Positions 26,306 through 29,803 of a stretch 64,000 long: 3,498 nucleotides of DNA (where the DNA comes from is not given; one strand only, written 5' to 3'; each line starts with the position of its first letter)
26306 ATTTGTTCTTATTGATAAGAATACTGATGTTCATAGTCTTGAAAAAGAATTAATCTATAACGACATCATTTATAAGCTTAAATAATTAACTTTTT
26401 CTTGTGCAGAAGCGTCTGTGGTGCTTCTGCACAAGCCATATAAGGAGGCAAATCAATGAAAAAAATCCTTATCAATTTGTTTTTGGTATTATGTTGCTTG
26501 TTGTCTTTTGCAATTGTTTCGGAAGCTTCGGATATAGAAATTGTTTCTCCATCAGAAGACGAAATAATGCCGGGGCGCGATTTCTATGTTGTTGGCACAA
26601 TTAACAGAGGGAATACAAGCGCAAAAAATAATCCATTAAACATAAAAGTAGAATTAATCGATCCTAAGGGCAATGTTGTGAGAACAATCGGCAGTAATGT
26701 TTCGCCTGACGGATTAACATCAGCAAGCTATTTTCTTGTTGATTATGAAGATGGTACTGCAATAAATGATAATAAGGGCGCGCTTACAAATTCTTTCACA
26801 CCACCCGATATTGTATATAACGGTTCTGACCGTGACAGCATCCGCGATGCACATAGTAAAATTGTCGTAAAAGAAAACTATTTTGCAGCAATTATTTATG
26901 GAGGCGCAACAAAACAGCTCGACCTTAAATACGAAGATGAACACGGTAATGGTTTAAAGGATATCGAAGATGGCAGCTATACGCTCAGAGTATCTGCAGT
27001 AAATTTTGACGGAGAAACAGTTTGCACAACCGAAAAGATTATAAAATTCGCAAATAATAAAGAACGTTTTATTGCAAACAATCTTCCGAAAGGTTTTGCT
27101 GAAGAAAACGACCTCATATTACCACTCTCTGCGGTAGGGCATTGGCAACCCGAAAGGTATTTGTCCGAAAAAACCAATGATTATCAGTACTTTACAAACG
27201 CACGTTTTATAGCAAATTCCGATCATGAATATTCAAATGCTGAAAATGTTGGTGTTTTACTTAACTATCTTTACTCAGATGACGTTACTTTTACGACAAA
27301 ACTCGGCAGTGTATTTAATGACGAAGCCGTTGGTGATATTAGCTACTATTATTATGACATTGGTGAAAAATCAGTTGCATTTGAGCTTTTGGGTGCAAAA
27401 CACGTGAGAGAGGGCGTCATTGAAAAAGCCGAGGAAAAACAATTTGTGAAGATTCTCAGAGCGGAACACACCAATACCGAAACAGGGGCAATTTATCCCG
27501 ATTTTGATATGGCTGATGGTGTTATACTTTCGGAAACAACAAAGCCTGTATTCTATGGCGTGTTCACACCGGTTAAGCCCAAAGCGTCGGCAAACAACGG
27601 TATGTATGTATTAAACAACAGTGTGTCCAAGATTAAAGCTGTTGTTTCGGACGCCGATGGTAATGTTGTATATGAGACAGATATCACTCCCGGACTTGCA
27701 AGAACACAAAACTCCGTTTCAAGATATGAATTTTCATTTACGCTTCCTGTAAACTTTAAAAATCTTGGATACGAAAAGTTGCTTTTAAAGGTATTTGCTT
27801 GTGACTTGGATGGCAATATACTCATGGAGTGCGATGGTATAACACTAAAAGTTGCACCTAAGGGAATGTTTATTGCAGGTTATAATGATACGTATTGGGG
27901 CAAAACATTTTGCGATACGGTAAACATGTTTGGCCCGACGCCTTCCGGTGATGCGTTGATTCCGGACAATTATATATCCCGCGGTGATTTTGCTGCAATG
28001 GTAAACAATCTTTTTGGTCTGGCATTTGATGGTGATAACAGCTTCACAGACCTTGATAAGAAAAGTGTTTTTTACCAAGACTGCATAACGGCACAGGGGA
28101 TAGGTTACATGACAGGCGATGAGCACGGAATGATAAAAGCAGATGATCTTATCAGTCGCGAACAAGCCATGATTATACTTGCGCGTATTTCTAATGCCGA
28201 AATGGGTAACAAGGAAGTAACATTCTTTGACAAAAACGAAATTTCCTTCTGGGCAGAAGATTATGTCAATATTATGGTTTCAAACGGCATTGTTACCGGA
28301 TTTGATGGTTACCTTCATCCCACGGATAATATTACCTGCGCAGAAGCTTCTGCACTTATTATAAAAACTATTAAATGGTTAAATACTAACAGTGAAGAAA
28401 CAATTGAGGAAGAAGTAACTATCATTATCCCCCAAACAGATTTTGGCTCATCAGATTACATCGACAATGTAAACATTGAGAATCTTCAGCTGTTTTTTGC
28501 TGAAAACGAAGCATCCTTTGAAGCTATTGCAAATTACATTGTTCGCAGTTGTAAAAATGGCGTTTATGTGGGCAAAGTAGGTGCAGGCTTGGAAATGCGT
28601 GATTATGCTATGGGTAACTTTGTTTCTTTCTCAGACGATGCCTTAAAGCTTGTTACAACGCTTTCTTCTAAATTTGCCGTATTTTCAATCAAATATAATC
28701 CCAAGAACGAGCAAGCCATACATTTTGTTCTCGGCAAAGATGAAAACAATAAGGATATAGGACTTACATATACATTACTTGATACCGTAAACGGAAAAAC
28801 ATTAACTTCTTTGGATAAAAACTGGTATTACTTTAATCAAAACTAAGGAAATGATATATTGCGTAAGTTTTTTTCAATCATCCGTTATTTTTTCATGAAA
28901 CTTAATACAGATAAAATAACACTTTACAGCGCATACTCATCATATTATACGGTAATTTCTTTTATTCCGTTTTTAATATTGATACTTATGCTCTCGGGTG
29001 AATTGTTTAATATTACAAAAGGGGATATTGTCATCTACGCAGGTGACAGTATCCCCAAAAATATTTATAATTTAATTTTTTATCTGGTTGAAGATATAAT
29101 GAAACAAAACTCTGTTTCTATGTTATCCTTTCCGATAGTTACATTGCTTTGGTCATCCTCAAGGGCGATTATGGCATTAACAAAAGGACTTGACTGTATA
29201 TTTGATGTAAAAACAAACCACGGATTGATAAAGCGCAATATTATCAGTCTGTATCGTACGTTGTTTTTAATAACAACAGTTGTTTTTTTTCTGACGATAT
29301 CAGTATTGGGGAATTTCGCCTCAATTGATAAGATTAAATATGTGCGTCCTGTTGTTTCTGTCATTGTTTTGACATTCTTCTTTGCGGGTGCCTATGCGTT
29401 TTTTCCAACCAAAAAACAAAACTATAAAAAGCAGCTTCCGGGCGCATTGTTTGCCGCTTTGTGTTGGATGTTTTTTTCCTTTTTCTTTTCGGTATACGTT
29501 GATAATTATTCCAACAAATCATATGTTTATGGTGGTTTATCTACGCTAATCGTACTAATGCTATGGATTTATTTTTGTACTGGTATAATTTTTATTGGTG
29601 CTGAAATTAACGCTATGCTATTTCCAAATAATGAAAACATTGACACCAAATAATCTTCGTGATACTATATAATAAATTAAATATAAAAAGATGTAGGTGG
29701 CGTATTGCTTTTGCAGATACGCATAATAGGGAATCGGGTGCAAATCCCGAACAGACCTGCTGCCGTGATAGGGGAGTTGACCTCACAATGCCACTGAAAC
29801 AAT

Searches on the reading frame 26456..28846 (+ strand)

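Call 44: search_protein_families(library=pfam, proteins=[window:26456-28846:+], max_evalue=0.00001)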
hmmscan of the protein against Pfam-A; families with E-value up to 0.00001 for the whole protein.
window:26456-28846:+ (796 aa): 1 family
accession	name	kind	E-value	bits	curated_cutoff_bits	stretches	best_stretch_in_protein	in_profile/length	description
PF00395.25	SLH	-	3.8e-09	36.8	20.8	0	596-631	8-43/44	S-layer homology domain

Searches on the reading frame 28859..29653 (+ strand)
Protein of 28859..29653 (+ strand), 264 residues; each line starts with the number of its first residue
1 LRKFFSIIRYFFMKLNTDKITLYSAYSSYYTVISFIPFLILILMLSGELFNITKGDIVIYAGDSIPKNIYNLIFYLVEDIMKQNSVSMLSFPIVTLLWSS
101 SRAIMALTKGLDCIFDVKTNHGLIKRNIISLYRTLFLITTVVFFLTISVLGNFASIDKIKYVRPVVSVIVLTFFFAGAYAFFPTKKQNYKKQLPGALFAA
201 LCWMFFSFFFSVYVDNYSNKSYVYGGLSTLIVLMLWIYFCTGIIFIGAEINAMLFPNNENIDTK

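Call 45: search_protein_families(library=pfam, proteins=[window:28859-29653:+], max_evalue=0.00001)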
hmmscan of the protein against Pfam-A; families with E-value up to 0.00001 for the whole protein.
window:28859-29653:+ (264 aa): 1 family
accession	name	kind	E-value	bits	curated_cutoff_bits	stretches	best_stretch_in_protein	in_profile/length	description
PF03631.20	Virul_fac_BrkB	-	1.7e-49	169.3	33.7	1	17-254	2-255/259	Virulence factor BrkB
